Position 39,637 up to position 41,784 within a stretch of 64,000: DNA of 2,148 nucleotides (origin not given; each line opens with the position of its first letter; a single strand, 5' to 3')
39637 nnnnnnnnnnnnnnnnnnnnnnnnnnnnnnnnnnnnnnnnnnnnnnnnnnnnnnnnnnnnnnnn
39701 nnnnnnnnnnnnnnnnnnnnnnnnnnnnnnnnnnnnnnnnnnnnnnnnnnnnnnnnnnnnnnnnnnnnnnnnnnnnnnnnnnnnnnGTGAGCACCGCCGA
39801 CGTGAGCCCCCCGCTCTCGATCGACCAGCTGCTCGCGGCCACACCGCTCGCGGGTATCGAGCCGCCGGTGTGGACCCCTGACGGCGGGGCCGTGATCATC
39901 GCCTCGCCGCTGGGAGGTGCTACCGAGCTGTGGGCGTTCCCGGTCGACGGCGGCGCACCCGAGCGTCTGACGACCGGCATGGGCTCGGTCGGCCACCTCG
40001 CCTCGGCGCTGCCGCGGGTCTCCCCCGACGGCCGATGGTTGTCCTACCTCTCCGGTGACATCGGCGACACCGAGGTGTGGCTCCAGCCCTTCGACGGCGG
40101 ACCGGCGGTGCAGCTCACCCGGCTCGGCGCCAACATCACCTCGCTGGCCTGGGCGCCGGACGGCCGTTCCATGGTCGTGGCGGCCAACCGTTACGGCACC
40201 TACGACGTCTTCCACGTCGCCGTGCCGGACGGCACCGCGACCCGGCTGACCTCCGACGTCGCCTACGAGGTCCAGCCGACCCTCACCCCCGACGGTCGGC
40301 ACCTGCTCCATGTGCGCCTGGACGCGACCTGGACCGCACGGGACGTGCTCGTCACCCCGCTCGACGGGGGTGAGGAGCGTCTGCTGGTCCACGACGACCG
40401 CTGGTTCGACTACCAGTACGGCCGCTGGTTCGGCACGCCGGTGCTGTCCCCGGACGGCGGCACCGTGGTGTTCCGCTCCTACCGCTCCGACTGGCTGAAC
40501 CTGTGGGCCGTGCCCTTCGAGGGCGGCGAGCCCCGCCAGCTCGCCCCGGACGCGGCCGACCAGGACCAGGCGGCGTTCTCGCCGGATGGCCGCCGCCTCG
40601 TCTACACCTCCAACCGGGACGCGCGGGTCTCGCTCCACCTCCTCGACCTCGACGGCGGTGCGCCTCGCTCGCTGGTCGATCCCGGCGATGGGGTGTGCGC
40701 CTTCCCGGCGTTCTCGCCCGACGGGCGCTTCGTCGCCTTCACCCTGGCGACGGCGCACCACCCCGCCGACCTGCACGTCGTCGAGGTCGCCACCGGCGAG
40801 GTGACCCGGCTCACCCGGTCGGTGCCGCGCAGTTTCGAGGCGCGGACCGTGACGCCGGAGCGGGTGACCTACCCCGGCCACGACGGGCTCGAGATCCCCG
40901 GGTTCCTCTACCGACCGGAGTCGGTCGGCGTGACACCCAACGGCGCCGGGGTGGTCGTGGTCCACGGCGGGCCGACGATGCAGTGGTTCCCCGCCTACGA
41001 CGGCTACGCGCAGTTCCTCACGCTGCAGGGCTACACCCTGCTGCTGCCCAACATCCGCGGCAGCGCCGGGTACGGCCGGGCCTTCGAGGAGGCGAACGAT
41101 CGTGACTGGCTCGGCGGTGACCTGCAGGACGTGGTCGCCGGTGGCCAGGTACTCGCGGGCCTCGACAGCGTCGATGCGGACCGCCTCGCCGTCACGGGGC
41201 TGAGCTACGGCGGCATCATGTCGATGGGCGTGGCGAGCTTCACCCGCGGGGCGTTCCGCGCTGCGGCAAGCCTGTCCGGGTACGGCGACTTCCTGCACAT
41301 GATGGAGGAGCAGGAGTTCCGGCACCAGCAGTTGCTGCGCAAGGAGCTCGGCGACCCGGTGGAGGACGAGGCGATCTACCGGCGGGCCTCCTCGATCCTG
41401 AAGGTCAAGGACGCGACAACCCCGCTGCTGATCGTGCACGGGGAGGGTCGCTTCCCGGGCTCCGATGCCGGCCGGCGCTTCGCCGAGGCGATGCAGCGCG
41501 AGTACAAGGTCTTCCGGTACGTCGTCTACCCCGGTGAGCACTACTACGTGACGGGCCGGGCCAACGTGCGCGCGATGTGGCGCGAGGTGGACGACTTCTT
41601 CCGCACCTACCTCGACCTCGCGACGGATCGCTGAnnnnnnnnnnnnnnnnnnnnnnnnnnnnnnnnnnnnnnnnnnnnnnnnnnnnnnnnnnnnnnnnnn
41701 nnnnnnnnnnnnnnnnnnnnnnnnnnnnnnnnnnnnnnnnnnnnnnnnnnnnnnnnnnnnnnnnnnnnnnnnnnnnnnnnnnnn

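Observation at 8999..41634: One carboxylase-BCCP-S9 peptidase unit present twice in direct orientation, each copy decayed in the complementary half, bracketing about 28.6 kb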

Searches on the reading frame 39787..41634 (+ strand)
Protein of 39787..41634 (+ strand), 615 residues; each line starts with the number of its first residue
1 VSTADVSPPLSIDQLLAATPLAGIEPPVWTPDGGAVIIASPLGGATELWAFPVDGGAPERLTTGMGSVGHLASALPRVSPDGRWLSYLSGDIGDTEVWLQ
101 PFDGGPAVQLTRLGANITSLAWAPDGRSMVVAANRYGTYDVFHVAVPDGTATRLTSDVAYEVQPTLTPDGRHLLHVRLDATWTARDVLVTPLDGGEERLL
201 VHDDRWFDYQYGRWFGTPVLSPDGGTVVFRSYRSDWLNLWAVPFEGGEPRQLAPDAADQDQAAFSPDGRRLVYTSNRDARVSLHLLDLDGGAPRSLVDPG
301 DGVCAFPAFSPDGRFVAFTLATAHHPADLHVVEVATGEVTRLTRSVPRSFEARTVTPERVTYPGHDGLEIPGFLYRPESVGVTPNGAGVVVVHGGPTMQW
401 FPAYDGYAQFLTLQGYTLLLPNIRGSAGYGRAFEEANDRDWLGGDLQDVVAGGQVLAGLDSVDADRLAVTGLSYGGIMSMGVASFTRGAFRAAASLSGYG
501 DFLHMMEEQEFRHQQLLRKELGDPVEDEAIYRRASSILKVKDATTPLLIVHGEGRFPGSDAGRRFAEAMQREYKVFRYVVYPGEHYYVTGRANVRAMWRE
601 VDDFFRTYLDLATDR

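Call 10: find_related_loci(query=window:39787-41634:+, collection=genome_contigs, flank=10000)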
Query window:39787-41634:+ (615 aa) in genome_contigs; peptide patterns used: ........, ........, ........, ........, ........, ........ (x = any residue, [..] = any of these).
23 stretches matched a pattern; 4 encode a relative of the query (tblastn E <= 1e-3); 4 distinct loci.
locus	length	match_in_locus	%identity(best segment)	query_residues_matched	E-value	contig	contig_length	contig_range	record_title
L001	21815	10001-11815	80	7-611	0e+0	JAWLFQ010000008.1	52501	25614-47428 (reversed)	MAG: Nitriliruptoraceae bacterium isolate 21BLK6-1.bin.17 NODE_330_length_52501_cov_19.959563, whole genome shotgun sequ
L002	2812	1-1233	97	27-615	0e+0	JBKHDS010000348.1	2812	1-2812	MAG: Nitriliruptoraceae bacterium isolate D1M04_20 NODE_21108_length_2812_cov_3.239391, whole genome shotgun sequence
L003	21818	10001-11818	67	8-611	0e+0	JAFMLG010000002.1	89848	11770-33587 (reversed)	MAG: Actinomycetota bacterium isolate DEBay_Sum22DL08_7 NODE_89_length_89848_cov_10.8169, whole genome shotgun sequence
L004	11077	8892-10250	25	52-552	5e-22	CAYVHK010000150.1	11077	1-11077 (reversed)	MAG TPA_asm: uncultured bacterium isolate SRP092796_co5_610 genome assembly, contig: NODE_10275_length_11077_cov_4.39784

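Call 16: search_protein_families(library=pfam, proteins=[window:39787-41634:+], max_evalue=0.00001)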
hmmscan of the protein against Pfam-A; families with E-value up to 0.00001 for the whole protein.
window:39787-41634:+ (615 aa): 3 families
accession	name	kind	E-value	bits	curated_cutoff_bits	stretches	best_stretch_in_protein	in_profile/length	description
PF00326.27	Peptidase_S9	-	1.6e-31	109.9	22.6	1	405-610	4-211/213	Prolyl oligopeptidase family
PF07676.18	PD40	-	2.8e-26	91.3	20.9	0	262-278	14-30/38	WD40-like Beta Propeller Repeat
PF00930.27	DPPIV_N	-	1.8e-08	34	22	0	284-344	26-80/354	Dipeptidyl peptidase IV (DPP IV) N-terminal region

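Call 20: search_protein_families(library=pfam, proteins=[L001:11832-13868:-], max_evalue=0.00001)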
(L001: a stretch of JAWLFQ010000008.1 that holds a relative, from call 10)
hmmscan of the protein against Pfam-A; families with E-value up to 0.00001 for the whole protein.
L001:11832-13868:- (678 aa): 2 families
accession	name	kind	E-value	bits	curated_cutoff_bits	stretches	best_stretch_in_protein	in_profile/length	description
PF13458.12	Peripla_BP_6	-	7.2e-12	46.1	31.7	1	360-527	2-173/343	Periplasmic binding protein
PF01094.35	ANF_receptor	-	6.8e-06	25.8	25.4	0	395-485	21-114/353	Receptor family ligand binding region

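Call 21: find_homologous_proteins(query=window:39787-41634:+, max_evalue=1e-30)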
Query window:39787-41634:+ (615 aa): 1240 proteins with E <= 1e-30 among 8000 candidates; the best 120 are listed.
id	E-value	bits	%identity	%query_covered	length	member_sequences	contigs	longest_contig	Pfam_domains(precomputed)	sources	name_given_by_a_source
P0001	0.0e+0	1233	87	99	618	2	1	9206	PF00326.28,PF26549.1,PF00930.28,PF05448.19,PF26550.2,PF07676.19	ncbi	-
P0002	0.0e+0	1205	85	100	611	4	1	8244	PF00326.28,PF26549.1,PF00930.28,PF26550.2,PF07676.19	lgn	-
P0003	0.0e+0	1163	83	98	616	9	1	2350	PF00326.28,PF26549.1,PF00930.28,PF26550.2,PF00561.27,PF07676.19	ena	-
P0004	0.0e+0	1153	83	99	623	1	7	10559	PF00326.28,PF26549.1,PF05448.19,PF26550.2,PF07676.19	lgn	-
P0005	0.0e+0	1142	81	99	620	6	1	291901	PF00326.28,PF26549.1,PF26550.2,PF00561.27,PF07676.19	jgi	jgi:dipeptidyl aminopeptidase/acylaminoacyl peptidase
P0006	0.0e+0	1106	80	99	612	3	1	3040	PF00326.28,PF26549.1,PF00930.28,PF26550.2,PF07676.19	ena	-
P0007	0.0e+0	1105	80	98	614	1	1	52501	PF00326.28,PF26549.1,PF00930.28,PF26550.2,PF07676.19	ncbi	-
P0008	0.0e+0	1067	76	99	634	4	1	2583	PF00326.28,PF26549.1,PF00930.28,PF26550.2,PF25460.2,PF07676.19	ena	-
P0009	0.0e+0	1066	77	99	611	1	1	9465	PF00326.28,PF26549.1,PF00930.28,PF26550.2,PF07676.19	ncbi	-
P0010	0.0e+0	1022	74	98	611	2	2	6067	PF02129.25,PF00756.27,PF00326.28,PF26549.1,PF00930.28,PF26550.2,PF00561.27,PF07676.19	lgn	-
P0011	0.0e+0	1021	74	98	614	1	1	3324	PF00326.28,PF26549.1,PF00930.28,PF26550.2,PF07676.19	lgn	-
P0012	0.0e+0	1014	72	99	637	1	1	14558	PF00326.28,PF26549.1,PF00930.28,PF01738.25,PF26550.2,PF07676.19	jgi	jgi:dipeptidyl aminopeptidase/acylaminoacyl peptidase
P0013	1.4e-295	1000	72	99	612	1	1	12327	PF00756.27,PF00326.28,PF26549.1,PF00930.28,PF26550.2,PF00561.27,PF07676.19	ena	-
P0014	2.6e-289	980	71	98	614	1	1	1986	PF02129.25,PF00756.27,PF00326.28,PF26549.1,PF00930.28,PF26550.2,PF07676.19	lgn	-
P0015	1.7e-283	960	70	99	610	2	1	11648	PF02129.25,PF00326.28,PF26549.1,PF00930.28,PF26550.2,PF00561.27,PF07676.19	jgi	jgi:dipeptidyl aminopeptidase/acylaminoacyl peptidase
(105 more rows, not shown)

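Call 22: find_encoding_contigs(protein=P0001, flank=10000, max_places=3)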
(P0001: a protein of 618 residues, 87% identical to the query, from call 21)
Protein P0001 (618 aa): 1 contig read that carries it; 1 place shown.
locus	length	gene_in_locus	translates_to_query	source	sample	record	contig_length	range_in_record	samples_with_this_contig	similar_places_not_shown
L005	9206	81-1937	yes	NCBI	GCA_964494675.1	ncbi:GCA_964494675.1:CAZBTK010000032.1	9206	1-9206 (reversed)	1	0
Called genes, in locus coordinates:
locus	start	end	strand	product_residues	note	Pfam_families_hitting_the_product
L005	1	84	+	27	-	?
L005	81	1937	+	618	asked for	PF00930:DPPIV_N (faint), PF07676:PD40 (faint), PF26549:Tricorn_N, PF26550:Tricorn_2nd, PF05448:AXE1 (faint), PF00326:Peptidase_S9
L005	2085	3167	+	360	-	PF00296:Bac_luciferase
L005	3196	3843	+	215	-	PF07110:EthD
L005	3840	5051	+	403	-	PF01979:Amidohydro_1, PF07969:Amidohydro_3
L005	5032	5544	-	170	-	-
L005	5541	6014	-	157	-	PF13577:SnoaL_4, PF14534:DUF4440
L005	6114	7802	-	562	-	PF00496:SBP_bac_5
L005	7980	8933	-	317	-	PF00005:ABC_tran, PF13304:AAA_21 (faint), PF08352:oligo_HPY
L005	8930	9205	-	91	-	?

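Call 23: find_encoding_contigs(protein=P0005, flank=10000, max_places=3)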
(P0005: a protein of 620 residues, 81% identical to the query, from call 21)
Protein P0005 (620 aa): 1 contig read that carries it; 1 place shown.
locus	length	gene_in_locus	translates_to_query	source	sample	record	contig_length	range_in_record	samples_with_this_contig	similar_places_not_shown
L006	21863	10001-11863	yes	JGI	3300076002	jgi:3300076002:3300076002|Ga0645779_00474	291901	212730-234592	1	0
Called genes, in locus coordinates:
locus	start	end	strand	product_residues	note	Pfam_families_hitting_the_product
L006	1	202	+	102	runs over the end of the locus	PF23544:AtuA_ferredoxin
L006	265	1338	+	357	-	PF00724:Oxidored_FMN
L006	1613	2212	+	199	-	PF00440:TetR_N, PF17932:TetR_C_24, PF14246:TetR_C_7 (weak)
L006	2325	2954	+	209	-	PF01575:MaoC_dehydratas, PF13452:FAS1_DH_region (faint)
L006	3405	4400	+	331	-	PF00248:Aldo_ket_red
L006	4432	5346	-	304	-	PF00892:EamA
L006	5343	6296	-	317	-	-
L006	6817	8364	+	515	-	PF01039:Carboxyl_trans, PF03255:ACCA (weak)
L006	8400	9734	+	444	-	PF00289:Biotin_carb_N, PF02786:CPSase_L_D2, PF07478:Dala_Dala_lig_C, PF02785:Biotin_carb_C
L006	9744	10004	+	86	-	PF00364:Biotin_lipoyl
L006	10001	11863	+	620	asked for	PF07676:PD40 (faint), PF26549:Tricorn_N, PF26550:Tricorn_2nd, PF00561:Abhydrolase_1 (faint), PF00326:Peptidase_S9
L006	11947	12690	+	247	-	PF00106:adh_short, PF08659:KR, PF13561:adh_short_C2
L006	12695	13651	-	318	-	PF13458:Peripla_BP_6, PF01094:ANF_receptor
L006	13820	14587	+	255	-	PF03328:HpcH_HpaI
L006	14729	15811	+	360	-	PF00296:Bac_luciferase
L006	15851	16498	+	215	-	PF07110:EthD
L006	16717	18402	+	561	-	PF05960:DUF885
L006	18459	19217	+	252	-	PF23441:SDR, PF00106:adh_short, PF08659:KR, PF13561:adh_short_C2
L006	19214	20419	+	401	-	PF07690:MFS_1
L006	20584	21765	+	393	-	PF01979:Amidohydro_1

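Call 24: find_encoding_contigs(protein=P0002, flank=10000, max_places=3)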
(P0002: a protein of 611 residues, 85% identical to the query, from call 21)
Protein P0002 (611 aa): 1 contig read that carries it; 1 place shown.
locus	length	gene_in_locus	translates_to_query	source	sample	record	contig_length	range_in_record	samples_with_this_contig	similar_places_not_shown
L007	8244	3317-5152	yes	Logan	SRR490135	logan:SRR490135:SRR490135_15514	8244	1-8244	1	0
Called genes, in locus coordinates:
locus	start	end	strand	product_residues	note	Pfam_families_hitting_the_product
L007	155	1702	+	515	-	PF01039:Carboxyl_trans, PF03255:ACCA (weak)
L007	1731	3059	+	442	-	PF00289:Biotin_carb_N, PF02786:CPSase_L_D2, PF07478:Dala_Dala_lig_C, PF02785:Biotin_carb_C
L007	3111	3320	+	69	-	PF00364:Biotin_lipoyl, PF25984:BSH_YknX (faint)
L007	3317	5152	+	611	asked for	PF00930:DPPIV_N (faint), PF07676:PD40 (faint), PF26549:Tricorn_N, PF26550:Tricorn_2nd, PF26549:Tricorn_N (weak), PF00326:Peptidase_S9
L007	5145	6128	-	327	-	PF13458:Peripla_BP_6, PF01094:ANF_receptor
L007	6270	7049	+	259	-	PF03328:HpcH_HpaI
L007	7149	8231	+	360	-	PF00296:Bac_luciferase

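Call 43: search_protein_families(library=pfam, proteins=[L003:4754-5920:+, L003:5803-7551:+, L003:7548-8456:+, L003:8472-9686:+, L003:9711-9995:+, L003:11827-12762:-, L003:12854-13921:+], max_evalue=0.00001)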
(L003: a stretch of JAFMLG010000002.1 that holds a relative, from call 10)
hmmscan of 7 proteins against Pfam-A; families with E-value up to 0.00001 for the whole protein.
L003:4754-5920:+ (388 aa): 2 families
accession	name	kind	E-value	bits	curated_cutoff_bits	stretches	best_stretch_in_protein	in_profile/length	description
PF00005.33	ABC_tran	-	3.5e-31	109.1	25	1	67-218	2-137/137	ABC transporter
PF08352.17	oligo_HPY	-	4e-12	46.8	27.1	1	269-334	1-65/65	Oligopeptide/dipeptide transporter, C-terminal region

L003:5803-7551:+ (582 aa): 1 family
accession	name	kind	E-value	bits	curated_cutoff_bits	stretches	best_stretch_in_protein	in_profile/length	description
PF02538.19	Hydantoinase_B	-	6.4e-168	559.9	26.8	1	43-563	1-519/519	Hydantoinase B/oxoprolinase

L003:7548-8456:+ (302 aa): 1 family
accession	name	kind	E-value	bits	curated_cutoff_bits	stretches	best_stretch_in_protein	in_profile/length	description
PF00296.26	Bac_luciferase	-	4.8e-36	125.2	27.9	1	27-261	24-232/314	Luciferase-like monooxygenase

L003:8472-9686:+ (404 aa): 1 family
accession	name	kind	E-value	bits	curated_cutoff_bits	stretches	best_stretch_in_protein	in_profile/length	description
PF01979.26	Amidohydro_1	-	1.3e-21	77.7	25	1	55-394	2-344/345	Amidohydrolase family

L003:9711-9995:+ (94 aa): 2 families
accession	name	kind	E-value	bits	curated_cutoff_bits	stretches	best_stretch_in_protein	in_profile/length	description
PF00364.28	Biotin_lipoyl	-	5.8e-16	58.5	22.1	1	34-92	13-72/73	Biotin-requiring enzyme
PF13533.13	Biotin_lipoyl_2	-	5.9e-08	32.8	29.8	0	74-93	12-31/32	Biotin-lipoyl like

L003:11827-12762:- (311 aa): 2 families
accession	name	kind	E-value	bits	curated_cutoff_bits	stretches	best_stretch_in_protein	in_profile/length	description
PF13458.12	Peripla_BP_6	-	7.4e-18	65.8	31.7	1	6-221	4-214/343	Periplasmic binding protein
PF01094.35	ANF_receptor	-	9.7e-07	28.6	25.4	0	43-165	24-148/353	Receptor family ligand binding region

L003:12854-13921:+ (355 aa): 1 family
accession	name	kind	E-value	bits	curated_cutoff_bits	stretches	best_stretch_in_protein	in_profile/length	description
PF00724.26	Oxidored_FMN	-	1e-66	226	27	1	3-335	1-336/342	NADH:flavin oxidoreductase / NADH oxidase family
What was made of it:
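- Tried and rejected: L003 proved too rearranged to serve as an outgroup for gene order (HydB-LLM-amidohydrolase-BCCP-S9; call 43).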

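Call 65: search_protein_families(library=ncbifam, proteins=[window:39787-41634:+], max_evalue=1e-10)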
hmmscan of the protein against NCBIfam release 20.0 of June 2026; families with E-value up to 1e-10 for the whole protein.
window:39787-41634:+ (615 aa): 4 families
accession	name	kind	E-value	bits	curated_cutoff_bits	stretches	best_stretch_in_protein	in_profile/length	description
NF033523.0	lasso_peptidase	equivalog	3.3e-36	125.3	400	0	68-134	85-151/638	Atxe2 family lasso peptide isopeptidase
TIGR02800.1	propeller_TolB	equivalog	3.5e-36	125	343.15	2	75-260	239-413/418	Tol-Pal system beta propeller repeat protein TolB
NF053518.1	DipepPtdsDpp5Prph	equivalog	2.3e-26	92.5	900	1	217-600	252-645/655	dipeptidyl-peptidase Dpp5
NF002183.0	PRK01029.1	equivalog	4.6e-17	62.2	405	0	247-345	270-369/429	Tol-Pal system protein TolB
